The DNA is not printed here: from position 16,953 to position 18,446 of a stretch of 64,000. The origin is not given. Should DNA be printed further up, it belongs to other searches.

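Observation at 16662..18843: AT-rich insert between ubiE and ilvN carrying an orphan HEPN (Rx4H) protein with an unknown C-terminal domain: candidate single-gene defence/abortive-infection module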

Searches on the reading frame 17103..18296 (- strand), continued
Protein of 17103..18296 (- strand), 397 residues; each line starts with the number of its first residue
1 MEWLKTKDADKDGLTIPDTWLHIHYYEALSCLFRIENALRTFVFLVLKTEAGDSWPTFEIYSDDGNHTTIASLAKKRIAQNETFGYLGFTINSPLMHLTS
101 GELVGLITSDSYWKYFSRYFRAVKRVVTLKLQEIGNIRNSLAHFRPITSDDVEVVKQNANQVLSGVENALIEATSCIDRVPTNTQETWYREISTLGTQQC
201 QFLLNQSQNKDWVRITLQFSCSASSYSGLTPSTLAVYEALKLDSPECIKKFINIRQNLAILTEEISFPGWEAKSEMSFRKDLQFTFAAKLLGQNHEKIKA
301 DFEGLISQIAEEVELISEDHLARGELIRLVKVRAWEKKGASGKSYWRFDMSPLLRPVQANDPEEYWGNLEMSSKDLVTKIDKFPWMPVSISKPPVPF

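Call 19: predict_structure(alignment_id=A1)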
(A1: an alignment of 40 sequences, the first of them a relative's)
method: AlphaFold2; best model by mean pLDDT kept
length: 397 residues; sequences in the alignment: 40
mean_pLDDT: 85.8   pTM: 0.86
mean pLDDT of the five models: 85.8, 85.5, 85.2, 84.5, 83.9
residues with pLDDT >= 90: 194; 70-90: 163; 50-70: 33; < 50: 7
segments of 3 or more residues with pLDDT < 50: 1-3, 394-397
pLDDT, mean of each block of 10 residues (from residue 1): 58 62 76 90 95 93 84 88 74 88 92 94 91 87 83 86 91 91 82 89 93 96 68 83 95 96 91 86 96 95 96 87 85 87 87 90 91 77 82 50
secondary structure, 60 per line:
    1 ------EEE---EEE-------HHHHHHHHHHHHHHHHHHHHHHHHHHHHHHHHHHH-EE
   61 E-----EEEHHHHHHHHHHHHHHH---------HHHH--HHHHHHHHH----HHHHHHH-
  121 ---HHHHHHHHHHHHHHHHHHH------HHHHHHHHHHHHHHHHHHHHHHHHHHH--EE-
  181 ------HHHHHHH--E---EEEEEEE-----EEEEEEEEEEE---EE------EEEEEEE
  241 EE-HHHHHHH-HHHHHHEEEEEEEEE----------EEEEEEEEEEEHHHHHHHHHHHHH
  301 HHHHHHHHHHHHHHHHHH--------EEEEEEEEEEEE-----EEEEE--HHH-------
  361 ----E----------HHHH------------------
elements in order: E7-9 E13-15 H23-57 E59-61 E67-69 H70-84 H94-97 H100-108 H113-119 H124-142 H149-175 H187-193 E200-206 E212-222 E234-242 H244-250 H252-257 E258-266 E277-287 H288-318 E327-338 E344-348 H376-379

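Call 23: fold_search(model_id=the predicted structure, library=pdb)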
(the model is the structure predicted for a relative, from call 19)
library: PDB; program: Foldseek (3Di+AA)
matches with E <= 10: 796; with E <= 0.001: 0
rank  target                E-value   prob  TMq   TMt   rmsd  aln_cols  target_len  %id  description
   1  4ar8_B                3.3e-02  0.25  0.13  0.13  17.4       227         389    9  Crystal structure of the peptidase domain of collagenase T from Clostridium tetani complexed with the peptidic inhibit (released 2013-06-05)
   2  8tdj_A                3.9e-02  0.12  0.14  0.12  21.0       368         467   10  Cryo-EM structure of the wild-type AtMSL10 in GDN (released 2023-10-18)
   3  4ar8_A                4.6e-02  0.28  0.13  0.13  16.7       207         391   10  Crystal structure of the peptidase domain of collagenase T from Clostridium tetani complexed with the peptidic inhibit (released 2013-06-05)
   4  4arf_A                5.1e-02  0.18  0.12  0.12  17.3       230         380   11  CRYSTAL STRUCTURE OF THE PEPTIDASE DOMAIN OF COLLAGENASE H FROM CLOSTRIDIUM HISTOLYTICUM IN COMPLEX WITH THE PEPTIDIC  (released 2013-06-05)
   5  9h2s_A                5.7e-02  0.13  0.11  0.13  26.4       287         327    9  a YnaI-MscS chimera in a closed conformation purified in DDM with additional lipids showing ligand-filled pore and poc (released 2025-09-24)
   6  4ar9_A                6.0e-02  0.28  0.13  0.14  16.6       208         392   12  Crystal structure of the peptidase domain of collagenase T from Clostridium tetani at 1.69 angstrom resolution. (released 2013-06-05)
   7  9cme                  6.3e-02  0.18  0.13  0.09  17.7       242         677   10  Room Temperature Crystal Structure of Collagenase ColH from Hathewaya histolytica at 2.7 Angstrom resolution (released 2026-01-14)
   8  7z5u                  7.1e-02  0.16  0.14  0.14  18.0       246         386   10  Crystal structure of the peptidase domain of collagenase G from Clostridium histolyticum in complex with a hydroxamate-b (released 2022-11-09)
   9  5aji_F                7.1e-02  0.11  0.11  0.15  23.3       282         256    8  MscS D67R1 high resolution (released 2015-07-08)
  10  5aji_G                7.9e-02  0.10  0.11  0.15  23.2       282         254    8  MscS D67R1 high resolution (released 2015-07-08)
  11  5aji_A                7.9e-02  0.10  0.11  0.14  23.2       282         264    8  MscS D67R1 high resolution (released 2015-07-08)
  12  7onl_A                9.8e-02  0.12  0.14  0.18  24.3       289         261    9  Mechanosensitive channel MscS solubilized with DDM in closed conformation (released 2021-09-01)
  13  5aji_E                1.0e-01  0.09  0.11  0.14  23.3       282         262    8  MscS D67R1 high resolution (released 2015-07-08)
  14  5aji_D                1.0e-01  0.09  0.11  0.14  23.2       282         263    8  MscS D67R1 high resolution (released 2015-07-08)
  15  6pwo_A                1.1e-01  0.11  0.13  0.17  25.0       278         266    9  MscS DDM (released 2020-01-08)
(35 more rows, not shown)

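Call 24: fold_search(model_id=the predicted structure, library=viral)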
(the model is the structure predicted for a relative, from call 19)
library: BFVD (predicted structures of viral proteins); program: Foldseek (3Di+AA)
matches with E <= 10: 760; with E <= 0.001: 0
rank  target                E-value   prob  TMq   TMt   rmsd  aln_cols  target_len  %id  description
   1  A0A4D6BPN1            1.6e-02  0.10  0.12  0.05  28.5       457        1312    8  DNA-directed RNA polymerase 147 kDa polypeptide [Salmon gill poxvirus]
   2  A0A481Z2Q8            2.9e-02  0.14  0.10  0.08  20.6       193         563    9  Regulator of chromosome condensation protein [Pithovirus LCPAC101]
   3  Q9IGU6                3.1e-02  0.08  0.11  0.09  28.5       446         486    8  J7L [Tanapox virus]
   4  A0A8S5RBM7            3.2e-02  0.44  0.12  0.25  11.7       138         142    6  Uncharacterized protein [virus sp. ctOZh10]
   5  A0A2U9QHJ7            3.4e-02  0.11  0.11  0.14  21.0       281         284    9  Uncharacterized protein [Sea otter poxvirus]
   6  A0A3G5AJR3            5.9e-02  0.08  0.12  0.11  22.9       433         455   11  Uncharacterized protein [Solumvirus sp.]
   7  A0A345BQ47            6.6e-02  0.10  0.09  0.19  11.0       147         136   10  (no name in the UniProt tables at hand)
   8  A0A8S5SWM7            7.3e-02  0.08  0.09  0.11  15.2       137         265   10  Head fiber protein [virus sp. ctoC338]
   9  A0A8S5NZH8            8.1e-02  0.35  0.12  0.26   7.9       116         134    6  Uncharacterized protein [Siphoviridae sp. ctTBR23]
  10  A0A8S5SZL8            8.1e-02  0.09  0.09  0.05  19.4       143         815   11  Pectate lyase [Podoviridae sp. ctnWS46]
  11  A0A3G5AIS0            9.6e-02  0.41  0.17  0.19  15.0       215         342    8  Uncharacterized protein [Sylvanvirus sp.]
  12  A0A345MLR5            9.6e-02  0.30  0.12  0.15   9.0       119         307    9  (no name in the UniProt tables at hand)
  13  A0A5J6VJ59            9.6e-02  0.11  0.14  0.07  21.0       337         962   12  Insulinase [Megaviridae environmental sample]
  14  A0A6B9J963            9.6e-02  0.08  0.08  0.12  14.2       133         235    8  (no name in the UniProt tables at hand)
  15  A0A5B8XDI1            1.1e-01  0.07  0.07  0.09  18.2       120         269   13  Uncharacterized protein [Mortimer virus]
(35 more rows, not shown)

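Call 31: search_protein_families(library=pfam, alignment_id=A2, max_evalue=0.00001)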
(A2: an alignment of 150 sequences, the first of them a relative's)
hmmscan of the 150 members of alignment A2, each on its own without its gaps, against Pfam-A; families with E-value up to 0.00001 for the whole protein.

A. member 1, L005:9239-9664:+ (142 aa): 1 family
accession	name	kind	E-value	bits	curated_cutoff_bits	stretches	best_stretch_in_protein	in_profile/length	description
PF13248.11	Zn_ribbon_3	-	6.1e-07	29.1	27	1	117-140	1-24/26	zinc-ribbon domain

B. families by the number of members that match (of 150 scanned): 149 families (the first 25 are shown)
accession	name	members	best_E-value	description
PF02867.20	Ribonuc_red_lgC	3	3.4e-193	Ribonucleotide reductase, barrel domain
PF00005.33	ABC_tran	3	2.2e-36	ABC transporter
PF02463.25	SMC_N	3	8e-08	RecF/RecN/SMC N terminal domain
PF01964.24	ThiC_Rad_SAM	2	3.6e-185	Radical SAM ThiC family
PF00268.27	Ribonuc_red_sm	2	7.9e-93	Ribonucleotide reductase, small chain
PF07992.20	Pyr_redox_2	2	5.6e-71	Pyridine nucleotide-disulphide oxidoreductase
PF07690.21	MFS_1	2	5.6e-56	Major Facilitator Superfamily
PF02852.28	Pyr_redox_dim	2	9.9e-37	Pyridine nucleotide-disulphide oxidoreductase, dimerisation domain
PF01936.24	NYN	2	5.5e-36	NYN domain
PF03477.21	ATP-cone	2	1.2e-28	ATP cone domain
PF00317.26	Ribonuc_red_lgN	2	8e-25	Ribonucleotide reductase, all-alpha domain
PF00070.33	Pyr_redox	2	3e-24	Pyridine nucleotide-disulphide oxidoreductase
PF13667.11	ThiC-associated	2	4.3e-24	ThiC-associated domain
PF08241.18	Methyltransf_11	2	4.7e-22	Methyltransferase domain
PF13649.12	Methyltransf_25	2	6e-21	Methyltransferase domain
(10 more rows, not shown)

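Call 32: search_protein_families(library=padloc, alignment_id=A2, max_evalue=0.00001)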
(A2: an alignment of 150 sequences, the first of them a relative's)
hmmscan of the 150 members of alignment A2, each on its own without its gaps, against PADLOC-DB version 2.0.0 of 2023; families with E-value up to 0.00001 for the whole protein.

A. member 1, L005:9239-9664:+ (142 aa): 0 families

B. families by the number of members that match (of 150 scanned): 135 families (the first 25 are shown)
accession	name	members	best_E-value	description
PDLC04135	mad3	4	9.1e-45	mads_3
PDLC04140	mad8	3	2.3e-16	mads_8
PDLC04647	PDC-M43B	2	1.4e-94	-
PDLC04650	PDC-M43B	2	8.3e-60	-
PDLC04134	mad2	2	1.5e-23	mads_2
PDLC04648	PDC-M43B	2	1.2e-22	-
PDLC04649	PDC-M43B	2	2.3e-22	-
PDLC02980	AriA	2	1.5e-11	-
PDLC00660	HmaB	1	1.3e-258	DNA-adenine methylase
PDLC00661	HmaB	1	1.5e-242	DNA-adenine methylase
PDLC00115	GajB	1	9.2e-118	UrvD helicase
PDLC00135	GajB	1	2.7e-95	UrvD helicase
PDLC05041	PDC-S57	1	3.9e-71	-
PDLC04646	PDC-M43A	1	6.3e-62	-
PDLC04031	PD-T4-3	1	3.6e-50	-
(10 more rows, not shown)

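Call 61: find_encoding_contigs(protein=P0003, flank=3000, max_places=2)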
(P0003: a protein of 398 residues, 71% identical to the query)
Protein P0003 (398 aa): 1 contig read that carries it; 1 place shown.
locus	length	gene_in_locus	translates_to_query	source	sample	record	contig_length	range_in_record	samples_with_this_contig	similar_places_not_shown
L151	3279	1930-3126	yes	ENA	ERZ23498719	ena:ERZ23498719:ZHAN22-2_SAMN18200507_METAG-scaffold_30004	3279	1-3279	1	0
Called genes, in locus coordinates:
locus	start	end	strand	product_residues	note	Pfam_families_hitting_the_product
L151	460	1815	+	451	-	-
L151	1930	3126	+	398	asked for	-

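Call 62: find_encoding_contigs(protein=P0004, flank=6000, max_places=2)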
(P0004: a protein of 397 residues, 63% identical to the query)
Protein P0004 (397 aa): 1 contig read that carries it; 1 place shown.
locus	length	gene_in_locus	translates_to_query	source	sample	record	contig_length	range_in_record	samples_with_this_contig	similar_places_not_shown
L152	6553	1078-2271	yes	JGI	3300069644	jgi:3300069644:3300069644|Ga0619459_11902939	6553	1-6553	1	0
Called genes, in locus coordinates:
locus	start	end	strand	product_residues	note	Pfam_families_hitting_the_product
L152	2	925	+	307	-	?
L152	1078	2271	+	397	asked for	-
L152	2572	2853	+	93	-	PF02604:PhdYeFM_antitox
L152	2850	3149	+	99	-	PF05016:ParE_toxin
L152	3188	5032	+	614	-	PF01541:GIY-YIG, PF27096:UvrC_M, PF02151:UVR, PF22920:UvrC_RNaseH, PF08459:UvrC_RNaseH_dom, PF12826:HHH_2, PF14520:HHH_5, PF00633:HHH (weak)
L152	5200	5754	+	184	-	PF02659:Mntp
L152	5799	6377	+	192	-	PF01035:DNA_binding_1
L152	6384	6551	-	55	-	?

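Call 65: search_dna_similar(query=window:17106-18296:-, collection=phages, mode=protein, max_evalue=0.001, max_rows=20)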
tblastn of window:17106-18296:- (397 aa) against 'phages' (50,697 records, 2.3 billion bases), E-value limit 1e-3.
No match.

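Call 66: search_dna_similar(query=window:17106-18296:-, collection=plasmids, mode=protein, max_evalue=0.001, max_rows=20)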
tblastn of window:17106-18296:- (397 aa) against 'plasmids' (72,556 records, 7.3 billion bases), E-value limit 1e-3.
Records with a match: 1; places in all: 1; records where one place covers at least 80% of the query: 0.
Best place of each record, by identity: <60% 1.
By first word of the organism name: Acidisarcina 1.
By predicted mobility (MOB-suite, as given by PLSDB): non-mobilizable 1.
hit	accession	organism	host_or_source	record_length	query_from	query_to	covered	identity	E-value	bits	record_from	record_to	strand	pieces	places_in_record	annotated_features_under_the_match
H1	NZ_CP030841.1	Acidisarcina polymorpha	cell culture,pine forest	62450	32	157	32%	28.6%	3e-4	51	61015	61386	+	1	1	Swt1 family HEPN domain-containing protein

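Call 67: find_related_loci(query=A1, collection=viral_contigs, flank=10000)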
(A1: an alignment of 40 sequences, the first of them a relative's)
Query A1 (397 aa) in viral_contigs; peptide patterns used: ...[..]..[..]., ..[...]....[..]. (x = any residue, [..] = any of these).
57 stretches matched a pattern; 1 encode a relative of the query (tblastn E <= 1e-3); 1 distinct loci.
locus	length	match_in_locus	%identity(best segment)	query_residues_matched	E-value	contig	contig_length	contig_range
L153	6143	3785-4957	38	1-397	2e-91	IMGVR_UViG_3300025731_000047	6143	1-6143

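Call 71: search_protein_families(library=pfam, alignment_id=A1, max_evalue=0.01)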
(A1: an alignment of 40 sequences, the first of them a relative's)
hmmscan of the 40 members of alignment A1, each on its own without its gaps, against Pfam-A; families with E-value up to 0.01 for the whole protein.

A. member 1, P0001 (397 aa): 1 family
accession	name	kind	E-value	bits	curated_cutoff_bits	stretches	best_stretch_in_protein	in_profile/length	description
PF18731.6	HEPN_Swt1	-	1.5e-05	25.7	27.5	1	33-165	4-113/115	Swt1-like HEPN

B. families by the number of members that match (of 40 scanned): 3 families
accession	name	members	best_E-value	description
PF18731.6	HEPN_Swt1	40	7.8e-08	Swt1-like HEPN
PF18735.6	HEPN_RiboL-PSP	2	0.0016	RiboL-PSP-HEPN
PF18725.6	HEPN_SAV2148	1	0.0017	SAV2148-like HEPN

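Call 72: search_solved_structures(query=A1, max_evalue=10, show_alignments=2)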
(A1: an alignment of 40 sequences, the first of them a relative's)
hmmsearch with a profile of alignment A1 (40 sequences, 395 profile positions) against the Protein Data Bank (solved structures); distinct sequences matched with E-value up to 10: 4.
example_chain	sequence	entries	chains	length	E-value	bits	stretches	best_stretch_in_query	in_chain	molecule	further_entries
2zhi_A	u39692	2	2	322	0.2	13.6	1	144-202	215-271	Annexin A4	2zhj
1bc1_A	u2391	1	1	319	1.7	10.6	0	270-314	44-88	ANNEXIN V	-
1bcy_A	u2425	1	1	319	1.7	10.6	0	270-314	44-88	ANNEXIN V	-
1bc3_A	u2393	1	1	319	1.7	10.6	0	270-314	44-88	ANNEXIN V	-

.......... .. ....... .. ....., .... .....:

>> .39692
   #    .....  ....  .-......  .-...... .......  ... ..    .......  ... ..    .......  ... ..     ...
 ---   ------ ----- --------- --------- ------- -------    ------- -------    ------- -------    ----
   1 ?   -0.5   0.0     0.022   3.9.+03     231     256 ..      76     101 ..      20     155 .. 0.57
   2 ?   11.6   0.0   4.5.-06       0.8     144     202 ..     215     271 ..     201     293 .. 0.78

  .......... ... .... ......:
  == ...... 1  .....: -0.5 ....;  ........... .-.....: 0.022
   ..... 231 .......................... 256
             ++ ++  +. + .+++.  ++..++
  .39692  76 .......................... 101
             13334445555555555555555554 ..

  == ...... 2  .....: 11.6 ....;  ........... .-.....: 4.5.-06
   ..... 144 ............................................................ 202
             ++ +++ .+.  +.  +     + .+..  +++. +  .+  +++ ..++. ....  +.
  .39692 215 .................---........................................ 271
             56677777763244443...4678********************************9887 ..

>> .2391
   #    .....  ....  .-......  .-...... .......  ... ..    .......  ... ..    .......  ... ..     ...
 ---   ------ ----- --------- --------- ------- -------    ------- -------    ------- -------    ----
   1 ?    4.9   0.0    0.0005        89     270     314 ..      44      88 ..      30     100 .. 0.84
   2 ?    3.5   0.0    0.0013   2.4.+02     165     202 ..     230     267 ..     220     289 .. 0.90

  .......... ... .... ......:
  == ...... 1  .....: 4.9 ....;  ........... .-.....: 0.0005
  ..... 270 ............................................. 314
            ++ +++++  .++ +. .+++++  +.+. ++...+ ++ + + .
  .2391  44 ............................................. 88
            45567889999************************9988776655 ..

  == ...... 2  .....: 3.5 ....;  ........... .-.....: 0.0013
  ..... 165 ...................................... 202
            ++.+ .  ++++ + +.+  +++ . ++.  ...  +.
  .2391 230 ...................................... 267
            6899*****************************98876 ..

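Call 73: search_protein_families(library=pfam, proteins=[L026:5464-8394:+, L026:8404-9831:+, L057:8700-9932:+, L059:6416-8641:+, L059:8664-9596:+, L151:460-1812:+, L152:2-922:+, L005:9239-9664:+, L007:9373-9888:-, L007:7377-7772:-], max_evalue=0.001)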
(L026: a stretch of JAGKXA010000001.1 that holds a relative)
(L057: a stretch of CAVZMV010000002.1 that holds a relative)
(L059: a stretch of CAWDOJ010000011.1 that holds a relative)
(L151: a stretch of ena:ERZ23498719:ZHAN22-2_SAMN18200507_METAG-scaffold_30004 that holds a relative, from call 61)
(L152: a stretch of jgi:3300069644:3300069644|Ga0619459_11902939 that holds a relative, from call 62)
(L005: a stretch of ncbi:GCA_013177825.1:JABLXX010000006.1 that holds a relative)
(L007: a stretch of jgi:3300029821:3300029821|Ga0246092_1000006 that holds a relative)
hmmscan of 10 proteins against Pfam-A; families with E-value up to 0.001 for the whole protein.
L026:5464-8394:+ (977 aa): 3 families
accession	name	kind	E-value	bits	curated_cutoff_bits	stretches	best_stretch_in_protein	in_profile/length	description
PF02867.20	Ribonuc_red_lgC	-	3.4e-193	643.4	23.9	1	372-908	1-523/523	Ribonucleotide reductase, barrel domain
PF03477.21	ATP-cone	-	1.2e-28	100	25.8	2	34-130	2-87/88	ATP cone domain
PF00317.26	Ribonuc_red_lgN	-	8e-25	87.2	28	1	295-367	2-75/77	Ribonucleotide reductase, all-alpha domain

L026:8404-9831:+ (476 aa): 1 family
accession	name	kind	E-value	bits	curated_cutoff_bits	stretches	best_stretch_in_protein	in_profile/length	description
PF00268.27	Ribonuc_red_sm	-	2.4e-90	303.2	33.6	1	156-443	2-281/281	Ribonucleotide reductase, small chain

L057:8700-9932:+ (411 aa): 1 family
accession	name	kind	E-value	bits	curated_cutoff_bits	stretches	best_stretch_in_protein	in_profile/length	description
PF00268.27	Ribonuc_red_sm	-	7.9e-93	311.3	33.6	1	91-378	2-281/281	Ribonucleotide reductase, small chain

L059:6416-8641:+ (742 aa): 3 families
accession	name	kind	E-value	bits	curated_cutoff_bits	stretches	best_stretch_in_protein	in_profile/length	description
PF02867.20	Ribonuc_red_lgC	-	1.6e-87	294.8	23.9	1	498-740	1-238/523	Ribonucleotide reductase, barrel domain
PF03477.21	ATP-cone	-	3.3e-25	88.9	25.8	1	165-249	4-87/88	ATP cone domain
PF00317.26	Ribonuc_red_lgN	-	1.5e-20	73.5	28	1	416-494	2-76/77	Ribonucleotide reductase, all-alpha domain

L059:8664-9596:+ (311 aa): 1 family
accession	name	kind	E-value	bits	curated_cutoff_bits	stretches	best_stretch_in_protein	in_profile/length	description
PF02867.20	Ribonuc_red_lgC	-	2e-22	80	23.9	1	2-76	249-323/523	Ribonucleotide reductase, barrel domain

L151:460-1812:+ (451 aa): 0 families

L152:2-922:+ (307 aa): 3 families
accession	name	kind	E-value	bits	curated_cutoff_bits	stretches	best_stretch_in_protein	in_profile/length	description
PF12344.14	UvrB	-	2.4e-20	72.5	27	1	194-235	1-42/43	Ultra-violet resistance protein B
PF00271.37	Helicase_C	-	2.5e-20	73.2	23.5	1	75-187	4-109/110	Helicase conserved C-terminal domain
PF02151.25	UVR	-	7.9e-11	41.8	21.5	1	269-301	3-35/36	UvrB/uvrC motif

L005:9239-9664:+ (142 aa): 3 families
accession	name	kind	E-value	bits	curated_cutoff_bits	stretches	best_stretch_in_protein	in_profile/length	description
PF13248.11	Zn_ribbon_3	-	6.1e-07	29.1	27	1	117-140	1-24/26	zinc-ribbon domain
PF12773.13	DZR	-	4.9e-05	23.8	27.3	1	92-139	14-45/45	Double zinc ribbon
PF10571.15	UPF0547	-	0.00044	20.7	29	1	119-139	1-21/26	Uncharacterised protein family UPF0547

L007:9373-9888:- (171 aa): 0 families

L007:7377-7772:- (131 aa): 0 families
